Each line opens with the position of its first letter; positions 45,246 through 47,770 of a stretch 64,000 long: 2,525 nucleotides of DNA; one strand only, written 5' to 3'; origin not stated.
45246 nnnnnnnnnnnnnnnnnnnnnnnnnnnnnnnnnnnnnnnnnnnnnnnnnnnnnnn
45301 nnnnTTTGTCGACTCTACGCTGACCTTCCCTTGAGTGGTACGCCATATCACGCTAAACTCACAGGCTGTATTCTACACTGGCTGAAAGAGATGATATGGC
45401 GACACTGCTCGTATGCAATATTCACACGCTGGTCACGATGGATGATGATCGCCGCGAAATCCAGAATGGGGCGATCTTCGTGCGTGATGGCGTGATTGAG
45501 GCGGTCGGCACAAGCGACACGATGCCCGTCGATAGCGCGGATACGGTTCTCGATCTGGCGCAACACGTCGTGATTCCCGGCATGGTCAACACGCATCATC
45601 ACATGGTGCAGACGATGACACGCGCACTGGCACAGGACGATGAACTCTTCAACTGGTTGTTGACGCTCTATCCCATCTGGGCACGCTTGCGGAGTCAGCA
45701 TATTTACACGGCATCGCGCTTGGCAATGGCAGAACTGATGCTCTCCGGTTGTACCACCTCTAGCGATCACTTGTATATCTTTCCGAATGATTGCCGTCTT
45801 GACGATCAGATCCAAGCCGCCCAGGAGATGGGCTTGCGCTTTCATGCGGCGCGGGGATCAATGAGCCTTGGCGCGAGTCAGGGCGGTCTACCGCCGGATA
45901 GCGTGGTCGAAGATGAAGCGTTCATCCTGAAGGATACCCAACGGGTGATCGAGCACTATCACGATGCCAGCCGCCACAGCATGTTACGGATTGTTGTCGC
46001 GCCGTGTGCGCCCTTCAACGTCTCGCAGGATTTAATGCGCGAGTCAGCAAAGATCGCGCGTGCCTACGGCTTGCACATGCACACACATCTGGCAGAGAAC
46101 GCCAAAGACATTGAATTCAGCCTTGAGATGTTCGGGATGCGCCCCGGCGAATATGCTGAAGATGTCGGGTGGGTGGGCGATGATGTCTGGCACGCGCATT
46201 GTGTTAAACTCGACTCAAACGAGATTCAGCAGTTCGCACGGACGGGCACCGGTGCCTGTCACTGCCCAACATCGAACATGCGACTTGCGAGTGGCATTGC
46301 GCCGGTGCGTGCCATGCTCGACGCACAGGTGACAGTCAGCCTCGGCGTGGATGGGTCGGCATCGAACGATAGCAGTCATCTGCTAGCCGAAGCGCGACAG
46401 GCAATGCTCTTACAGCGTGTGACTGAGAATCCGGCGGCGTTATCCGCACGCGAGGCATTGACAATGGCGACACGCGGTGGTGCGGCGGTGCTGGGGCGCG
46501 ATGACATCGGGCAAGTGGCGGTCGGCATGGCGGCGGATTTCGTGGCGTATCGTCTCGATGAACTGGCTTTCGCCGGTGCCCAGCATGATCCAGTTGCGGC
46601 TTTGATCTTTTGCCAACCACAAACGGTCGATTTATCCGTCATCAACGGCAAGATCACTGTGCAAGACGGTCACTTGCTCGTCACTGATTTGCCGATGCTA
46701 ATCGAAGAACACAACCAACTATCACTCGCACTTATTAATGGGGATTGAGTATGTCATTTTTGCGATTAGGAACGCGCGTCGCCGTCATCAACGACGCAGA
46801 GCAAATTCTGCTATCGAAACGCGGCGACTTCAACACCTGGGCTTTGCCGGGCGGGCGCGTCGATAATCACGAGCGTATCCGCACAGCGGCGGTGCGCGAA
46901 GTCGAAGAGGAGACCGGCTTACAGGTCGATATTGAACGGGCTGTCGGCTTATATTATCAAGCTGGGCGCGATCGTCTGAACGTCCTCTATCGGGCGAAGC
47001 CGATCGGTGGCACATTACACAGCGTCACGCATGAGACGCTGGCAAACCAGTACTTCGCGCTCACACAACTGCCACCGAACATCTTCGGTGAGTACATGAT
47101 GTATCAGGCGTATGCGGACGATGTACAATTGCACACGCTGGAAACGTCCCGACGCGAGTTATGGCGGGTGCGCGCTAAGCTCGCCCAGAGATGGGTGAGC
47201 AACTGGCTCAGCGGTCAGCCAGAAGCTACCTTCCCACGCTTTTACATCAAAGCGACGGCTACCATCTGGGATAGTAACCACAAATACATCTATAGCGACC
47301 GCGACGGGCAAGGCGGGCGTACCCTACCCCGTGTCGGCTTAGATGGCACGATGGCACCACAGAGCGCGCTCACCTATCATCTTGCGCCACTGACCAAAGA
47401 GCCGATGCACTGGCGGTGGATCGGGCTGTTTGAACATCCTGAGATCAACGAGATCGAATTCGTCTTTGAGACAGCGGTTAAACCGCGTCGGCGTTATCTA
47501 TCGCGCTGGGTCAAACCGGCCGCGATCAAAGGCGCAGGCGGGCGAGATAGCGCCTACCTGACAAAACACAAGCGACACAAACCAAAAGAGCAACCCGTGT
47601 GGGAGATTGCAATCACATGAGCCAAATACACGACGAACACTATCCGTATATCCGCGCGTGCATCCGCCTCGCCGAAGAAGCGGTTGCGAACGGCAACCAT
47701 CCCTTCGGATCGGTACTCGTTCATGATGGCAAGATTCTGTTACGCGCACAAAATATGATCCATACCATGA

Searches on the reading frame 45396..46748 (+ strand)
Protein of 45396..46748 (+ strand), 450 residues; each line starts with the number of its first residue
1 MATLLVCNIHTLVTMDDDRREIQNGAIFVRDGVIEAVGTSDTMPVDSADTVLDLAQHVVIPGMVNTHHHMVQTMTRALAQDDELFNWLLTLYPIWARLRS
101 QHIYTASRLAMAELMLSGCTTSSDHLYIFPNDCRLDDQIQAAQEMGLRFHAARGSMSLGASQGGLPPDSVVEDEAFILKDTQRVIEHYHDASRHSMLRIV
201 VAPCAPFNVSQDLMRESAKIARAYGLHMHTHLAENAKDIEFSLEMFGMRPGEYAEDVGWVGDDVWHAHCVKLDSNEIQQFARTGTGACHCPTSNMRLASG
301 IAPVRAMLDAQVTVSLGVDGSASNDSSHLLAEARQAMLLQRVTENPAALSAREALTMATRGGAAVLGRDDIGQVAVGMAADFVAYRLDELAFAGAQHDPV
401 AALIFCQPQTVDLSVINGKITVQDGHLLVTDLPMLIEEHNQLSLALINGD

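Call 63: search_protein_families(library=pfam, proteins=[window:45396-46748:+], max_evalue=0.00001)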
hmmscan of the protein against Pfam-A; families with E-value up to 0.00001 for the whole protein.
window:45396-46748:+ (450 aa): 2 families
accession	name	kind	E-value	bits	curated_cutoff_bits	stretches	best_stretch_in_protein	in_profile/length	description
PF01979.26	Amidohydro_1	-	3.1e-55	188.3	25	1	58-420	1-344/345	Amidohydrolase family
PF07969.17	Amidohydro_3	-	7.1e-18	65.8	29.7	1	177-421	228-471/472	Amidohydrolase family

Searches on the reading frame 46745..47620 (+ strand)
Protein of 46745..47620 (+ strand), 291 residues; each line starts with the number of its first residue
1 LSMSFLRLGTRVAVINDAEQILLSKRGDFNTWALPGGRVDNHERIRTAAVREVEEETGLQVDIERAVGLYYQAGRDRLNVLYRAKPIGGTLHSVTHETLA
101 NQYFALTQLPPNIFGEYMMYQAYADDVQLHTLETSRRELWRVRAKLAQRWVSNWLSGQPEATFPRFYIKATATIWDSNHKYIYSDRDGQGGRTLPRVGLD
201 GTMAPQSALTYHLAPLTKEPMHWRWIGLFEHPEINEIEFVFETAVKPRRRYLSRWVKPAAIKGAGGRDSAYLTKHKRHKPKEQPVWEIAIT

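Call 63: search_protein_families(library=pfam, proteins=[window:46745-47620:+], max_evalue=0.00001)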
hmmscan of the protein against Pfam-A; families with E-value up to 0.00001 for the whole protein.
window:46745-47620:+ (291 aa): 1 family
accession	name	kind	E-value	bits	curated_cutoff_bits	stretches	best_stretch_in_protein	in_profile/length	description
PF00293.34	NUDIX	-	3.8e-16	59.7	21.1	1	8-110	4-120/134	NUDIX domain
